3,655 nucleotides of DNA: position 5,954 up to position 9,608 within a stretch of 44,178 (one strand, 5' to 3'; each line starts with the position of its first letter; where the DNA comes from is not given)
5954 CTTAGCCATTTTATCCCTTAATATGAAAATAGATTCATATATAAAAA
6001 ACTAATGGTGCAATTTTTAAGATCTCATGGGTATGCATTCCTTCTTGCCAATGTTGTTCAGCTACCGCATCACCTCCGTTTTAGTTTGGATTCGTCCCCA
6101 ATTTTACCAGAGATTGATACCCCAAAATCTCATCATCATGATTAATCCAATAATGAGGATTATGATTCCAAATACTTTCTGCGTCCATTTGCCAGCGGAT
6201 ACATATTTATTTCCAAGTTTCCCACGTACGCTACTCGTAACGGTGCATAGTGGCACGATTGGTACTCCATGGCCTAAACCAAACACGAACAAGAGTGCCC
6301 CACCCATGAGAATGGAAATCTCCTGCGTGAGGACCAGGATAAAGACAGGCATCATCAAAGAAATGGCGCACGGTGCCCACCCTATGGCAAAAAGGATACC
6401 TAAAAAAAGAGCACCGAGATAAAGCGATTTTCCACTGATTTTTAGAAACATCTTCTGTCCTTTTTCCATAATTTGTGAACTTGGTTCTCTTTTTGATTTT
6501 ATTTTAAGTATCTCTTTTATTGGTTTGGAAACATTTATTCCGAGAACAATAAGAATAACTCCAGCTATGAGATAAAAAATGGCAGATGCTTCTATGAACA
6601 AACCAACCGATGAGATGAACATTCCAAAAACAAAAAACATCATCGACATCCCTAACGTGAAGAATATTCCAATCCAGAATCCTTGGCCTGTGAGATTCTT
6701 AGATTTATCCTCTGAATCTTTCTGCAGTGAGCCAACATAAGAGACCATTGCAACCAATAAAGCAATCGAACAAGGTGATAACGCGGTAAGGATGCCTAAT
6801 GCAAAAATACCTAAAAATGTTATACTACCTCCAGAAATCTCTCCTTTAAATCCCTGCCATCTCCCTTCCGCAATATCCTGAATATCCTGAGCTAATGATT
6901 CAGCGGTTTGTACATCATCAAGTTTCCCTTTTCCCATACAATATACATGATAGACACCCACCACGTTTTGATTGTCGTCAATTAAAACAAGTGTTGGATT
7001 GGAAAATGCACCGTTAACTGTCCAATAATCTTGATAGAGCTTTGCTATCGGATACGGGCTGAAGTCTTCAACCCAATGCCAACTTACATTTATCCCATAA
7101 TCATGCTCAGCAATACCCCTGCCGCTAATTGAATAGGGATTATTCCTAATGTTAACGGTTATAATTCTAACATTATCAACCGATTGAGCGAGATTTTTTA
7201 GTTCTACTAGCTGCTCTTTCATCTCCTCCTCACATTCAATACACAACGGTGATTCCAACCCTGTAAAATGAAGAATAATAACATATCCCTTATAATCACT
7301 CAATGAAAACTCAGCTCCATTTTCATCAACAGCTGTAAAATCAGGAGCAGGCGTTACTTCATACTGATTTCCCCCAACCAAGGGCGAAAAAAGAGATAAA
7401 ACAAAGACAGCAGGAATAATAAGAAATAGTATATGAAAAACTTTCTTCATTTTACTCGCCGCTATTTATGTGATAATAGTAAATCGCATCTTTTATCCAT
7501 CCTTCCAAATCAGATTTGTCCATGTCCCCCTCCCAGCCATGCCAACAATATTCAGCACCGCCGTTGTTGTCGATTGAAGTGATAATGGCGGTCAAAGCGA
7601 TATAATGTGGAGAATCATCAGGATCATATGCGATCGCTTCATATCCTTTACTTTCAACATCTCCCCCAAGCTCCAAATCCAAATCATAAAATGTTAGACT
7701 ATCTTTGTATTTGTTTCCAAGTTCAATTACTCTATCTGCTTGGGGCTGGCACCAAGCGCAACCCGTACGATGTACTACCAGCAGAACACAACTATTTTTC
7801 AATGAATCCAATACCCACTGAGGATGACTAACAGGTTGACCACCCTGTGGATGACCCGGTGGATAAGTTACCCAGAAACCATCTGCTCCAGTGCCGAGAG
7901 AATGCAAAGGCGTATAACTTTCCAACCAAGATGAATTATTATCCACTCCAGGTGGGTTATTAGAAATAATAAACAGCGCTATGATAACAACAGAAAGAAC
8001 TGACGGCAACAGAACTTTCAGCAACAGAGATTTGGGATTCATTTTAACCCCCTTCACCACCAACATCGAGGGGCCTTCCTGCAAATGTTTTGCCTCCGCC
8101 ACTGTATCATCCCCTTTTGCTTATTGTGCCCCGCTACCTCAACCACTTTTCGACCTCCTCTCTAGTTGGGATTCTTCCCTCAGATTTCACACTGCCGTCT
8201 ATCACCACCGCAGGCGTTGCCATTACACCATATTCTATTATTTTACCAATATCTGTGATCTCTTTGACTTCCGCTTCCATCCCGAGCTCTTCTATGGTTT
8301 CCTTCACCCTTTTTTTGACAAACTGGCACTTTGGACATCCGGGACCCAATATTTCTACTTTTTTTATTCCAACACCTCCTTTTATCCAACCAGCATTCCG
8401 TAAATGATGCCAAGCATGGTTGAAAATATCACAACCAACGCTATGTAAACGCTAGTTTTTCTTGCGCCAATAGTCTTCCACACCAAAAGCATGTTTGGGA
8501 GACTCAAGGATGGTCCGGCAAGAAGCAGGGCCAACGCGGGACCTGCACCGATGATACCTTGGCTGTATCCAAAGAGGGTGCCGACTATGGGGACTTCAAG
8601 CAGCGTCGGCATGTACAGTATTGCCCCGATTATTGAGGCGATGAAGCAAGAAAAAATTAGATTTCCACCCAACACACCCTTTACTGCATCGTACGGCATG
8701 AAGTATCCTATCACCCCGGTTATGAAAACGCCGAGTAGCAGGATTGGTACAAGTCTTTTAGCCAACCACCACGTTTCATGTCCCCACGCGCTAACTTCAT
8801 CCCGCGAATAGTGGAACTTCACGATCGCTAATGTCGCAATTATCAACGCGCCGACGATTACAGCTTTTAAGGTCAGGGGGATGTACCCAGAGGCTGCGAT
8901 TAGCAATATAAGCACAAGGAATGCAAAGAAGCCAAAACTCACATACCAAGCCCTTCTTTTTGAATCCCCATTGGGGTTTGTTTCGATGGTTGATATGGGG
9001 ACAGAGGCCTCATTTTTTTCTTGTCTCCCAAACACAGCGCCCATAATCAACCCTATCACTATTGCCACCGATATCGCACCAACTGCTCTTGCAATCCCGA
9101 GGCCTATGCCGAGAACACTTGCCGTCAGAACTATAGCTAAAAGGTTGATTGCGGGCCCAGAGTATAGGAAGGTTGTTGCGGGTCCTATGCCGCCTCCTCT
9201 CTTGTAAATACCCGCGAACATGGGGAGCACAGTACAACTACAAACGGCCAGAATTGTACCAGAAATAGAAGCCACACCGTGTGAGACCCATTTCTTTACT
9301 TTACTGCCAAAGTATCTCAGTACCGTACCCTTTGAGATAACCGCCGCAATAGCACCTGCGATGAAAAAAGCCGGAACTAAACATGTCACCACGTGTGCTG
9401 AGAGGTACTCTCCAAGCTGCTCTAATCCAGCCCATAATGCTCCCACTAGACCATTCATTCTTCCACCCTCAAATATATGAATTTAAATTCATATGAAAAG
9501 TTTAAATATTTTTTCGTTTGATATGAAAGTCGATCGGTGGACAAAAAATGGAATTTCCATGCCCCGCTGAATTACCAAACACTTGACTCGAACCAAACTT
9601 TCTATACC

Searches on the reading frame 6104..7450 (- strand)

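Call 24: search_protein_families(library=pfam, max_evalue=0.00001, proteins=[window:6104-7450:-])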
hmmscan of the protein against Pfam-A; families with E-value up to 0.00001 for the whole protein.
window:6104-7450:- (448 aa): 4 families
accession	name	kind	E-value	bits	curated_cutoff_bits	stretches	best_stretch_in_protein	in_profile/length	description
PF02683.22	DsbD_TM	-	2.2e-12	47.2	27.1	1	211-442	4-218/219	Cytochrome C biogenesis protein transmembrane domain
PF13386.12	DsbD_2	-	2.2e-08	34.7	24.9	0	266-436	40-198/199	Cytochrome C biogenesis protein transmembrane region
PF00578.27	AhpC-TSA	-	1.4e-07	31.9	26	1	34-163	4-121/124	AhpC/TSA family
PF08534.16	Redoxin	-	4.1e-07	30.3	26.6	1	34-168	5-133/148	Redoxin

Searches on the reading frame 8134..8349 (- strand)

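Call 24: search_protein_families(library=pfam, max_evalue=0.00001, proteins=[window:8134-8349:-])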
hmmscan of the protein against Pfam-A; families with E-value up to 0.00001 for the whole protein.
window:8134-8349:- (71 aa): 1 family
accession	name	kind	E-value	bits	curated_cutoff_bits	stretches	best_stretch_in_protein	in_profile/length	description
PF13192.12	Thioredoxin_3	-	3.1e-26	91.6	24.8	1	1-70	6-75/76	Thioredoxin domain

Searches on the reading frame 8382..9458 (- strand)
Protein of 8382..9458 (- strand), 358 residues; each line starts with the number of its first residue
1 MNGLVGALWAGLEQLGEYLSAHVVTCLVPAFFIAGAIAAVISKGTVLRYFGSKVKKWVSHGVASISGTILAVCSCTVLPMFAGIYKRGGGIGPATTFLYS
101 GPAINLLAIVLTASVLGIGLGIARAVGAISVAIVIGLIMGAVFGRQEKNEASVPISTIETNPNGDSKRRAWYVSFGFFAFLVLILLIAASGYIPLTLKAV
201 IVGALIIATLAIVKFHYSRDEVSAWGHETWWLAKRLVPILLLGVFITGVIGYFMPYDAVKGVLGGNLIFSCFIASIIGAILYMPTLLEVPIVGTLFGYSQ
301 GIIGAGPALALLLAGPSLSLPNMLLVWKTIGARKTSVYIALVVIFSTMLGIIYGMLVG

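Call 24: search_protein_families(library=pfam, max_evalue=0.00001, proteins=[window:8382-9458:-])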
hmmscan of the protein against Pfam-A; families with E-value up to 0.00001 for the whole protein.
window:8382-9458:- (358 aa): 1 family
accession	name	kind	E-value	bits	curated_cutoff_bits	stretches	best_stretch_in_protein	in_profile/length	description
PF03773.19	ArsP_1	-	3e-68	230.6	32.3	1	10-354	3-293/294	Predicted permease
